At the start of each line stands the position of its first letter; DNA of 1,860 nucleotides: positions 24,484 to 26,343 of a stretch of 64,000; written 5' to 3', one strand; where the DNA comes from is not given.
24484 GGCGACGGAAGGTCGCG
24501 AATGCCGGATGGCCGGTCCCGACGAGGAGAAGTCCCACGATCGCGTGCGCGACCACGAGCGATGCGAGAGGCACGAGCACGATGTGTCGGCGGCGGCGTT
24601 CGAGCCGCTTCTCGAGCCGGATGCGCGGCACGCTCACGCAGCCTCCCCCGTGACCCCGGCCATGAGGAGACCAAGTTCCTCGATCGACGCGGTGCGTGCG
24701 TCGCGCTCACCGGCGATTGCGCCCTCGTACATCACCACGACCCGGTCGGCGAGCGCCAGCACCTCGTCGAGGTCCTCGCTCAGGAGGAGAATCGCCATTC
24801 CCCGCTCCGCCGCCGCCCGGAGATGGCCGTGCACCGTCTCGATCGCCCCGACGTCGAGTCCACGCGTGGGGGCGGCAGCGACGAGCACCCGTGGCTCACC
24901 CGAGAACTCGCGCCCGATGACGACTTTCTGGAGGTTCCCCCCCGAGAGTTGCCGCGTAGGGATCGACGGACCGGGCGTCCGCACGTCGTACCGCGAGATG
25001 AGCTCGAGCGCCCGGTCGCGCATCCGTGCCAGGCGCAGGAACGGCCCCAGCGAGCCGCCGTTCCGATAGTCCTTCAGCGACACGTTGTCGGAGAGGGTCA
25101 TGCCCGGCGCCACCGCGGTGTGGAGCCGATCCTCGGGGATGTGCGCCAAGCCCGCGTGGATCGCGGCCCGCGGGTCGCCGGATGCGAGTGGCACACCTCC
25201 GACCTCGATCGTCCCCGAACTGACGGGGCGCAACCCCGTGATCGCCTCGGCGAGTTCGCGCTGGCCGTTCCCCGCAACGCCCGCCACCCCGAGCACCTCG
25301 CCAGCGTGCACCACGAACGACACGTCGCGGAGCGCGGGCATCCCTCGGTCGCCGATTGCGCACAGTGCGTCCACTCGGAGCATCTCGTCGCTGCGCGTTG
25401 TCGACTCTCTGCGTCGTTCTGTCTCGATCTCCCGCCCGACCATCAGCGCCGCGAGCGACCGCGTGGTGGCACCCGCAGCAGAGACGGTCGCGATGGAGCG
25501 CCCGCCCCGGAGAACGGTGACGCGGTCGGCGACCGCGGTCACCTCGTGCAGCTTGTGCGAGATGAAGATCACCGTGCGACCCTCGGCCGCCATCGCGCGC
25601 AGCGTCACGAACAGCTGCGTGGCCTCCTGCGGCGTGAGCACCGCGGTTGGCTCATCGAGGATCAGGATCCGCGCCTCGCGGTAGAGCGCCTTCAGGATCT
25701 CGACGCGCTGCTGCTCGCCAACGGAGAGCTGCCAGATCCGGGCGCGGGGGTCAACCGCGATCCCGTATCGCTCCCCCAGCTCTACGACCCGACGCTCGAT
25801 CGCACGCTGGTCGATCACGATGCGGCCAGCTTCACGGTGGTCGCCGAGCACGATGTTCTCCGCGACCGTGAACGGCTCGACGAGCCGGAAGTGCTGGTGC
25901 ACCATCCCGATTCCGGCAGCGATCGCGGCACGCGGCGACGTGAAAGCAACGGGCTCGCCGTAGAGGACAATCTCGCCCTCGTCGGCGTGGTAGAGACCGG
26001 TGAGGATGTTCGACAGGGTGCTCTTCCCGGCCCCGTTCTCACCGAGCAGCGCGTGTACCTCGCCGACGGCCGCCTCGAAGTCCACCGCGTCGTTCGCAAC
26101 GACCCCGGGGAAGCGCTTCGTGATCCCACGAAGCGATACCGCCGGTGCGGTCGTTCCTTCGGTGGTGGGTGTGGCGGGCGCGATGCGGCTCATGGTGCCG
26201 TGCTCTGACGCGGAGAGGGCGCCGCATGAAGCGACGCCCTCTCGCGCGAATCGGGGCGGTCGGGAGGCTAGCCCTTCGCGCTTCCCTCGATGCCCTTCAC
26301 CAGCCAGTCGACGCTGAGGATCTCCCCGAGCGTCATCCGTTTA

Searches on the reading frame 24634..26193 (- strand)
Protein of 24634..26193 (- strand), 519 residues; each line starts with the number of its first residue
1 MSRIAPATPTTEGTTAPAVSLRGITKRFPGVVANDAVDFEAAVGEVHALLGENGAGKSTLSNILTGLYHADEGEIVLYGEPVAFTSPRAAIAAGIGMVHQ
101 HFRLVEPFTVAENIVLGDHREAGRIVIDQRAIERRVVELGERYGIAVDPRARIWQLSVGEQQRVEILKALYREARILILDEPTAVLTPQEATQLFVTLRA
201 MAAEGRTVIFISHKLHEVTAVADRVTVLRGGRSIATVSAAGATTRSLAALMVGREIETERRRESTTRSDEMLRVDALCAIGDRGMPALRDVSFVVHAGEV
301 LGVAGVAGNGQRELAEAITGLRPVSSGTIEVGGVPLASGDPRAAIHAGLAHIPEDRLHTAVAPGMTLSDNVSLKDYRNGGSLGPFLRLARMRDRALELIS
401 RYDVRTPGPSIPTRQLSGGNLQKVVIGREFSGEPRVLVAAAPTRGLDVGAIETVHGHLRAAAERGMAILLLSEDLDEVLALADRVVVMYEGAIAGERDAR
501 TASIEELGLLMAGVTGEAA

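Call 70: search_protein_families(library=pfam, proteins=[window:24634-26193:-], max_evalue=0.00001)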
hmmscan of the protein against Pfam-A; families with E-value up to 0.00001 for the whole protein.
window:24634-26193:- (519 aa): 1 family
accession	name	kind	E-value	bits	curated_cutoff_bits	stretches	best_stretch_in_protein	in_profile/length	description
PF00005.33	ABC_tran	-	1.6e-45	155.5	25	2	36-184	3-137/137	ABC transporter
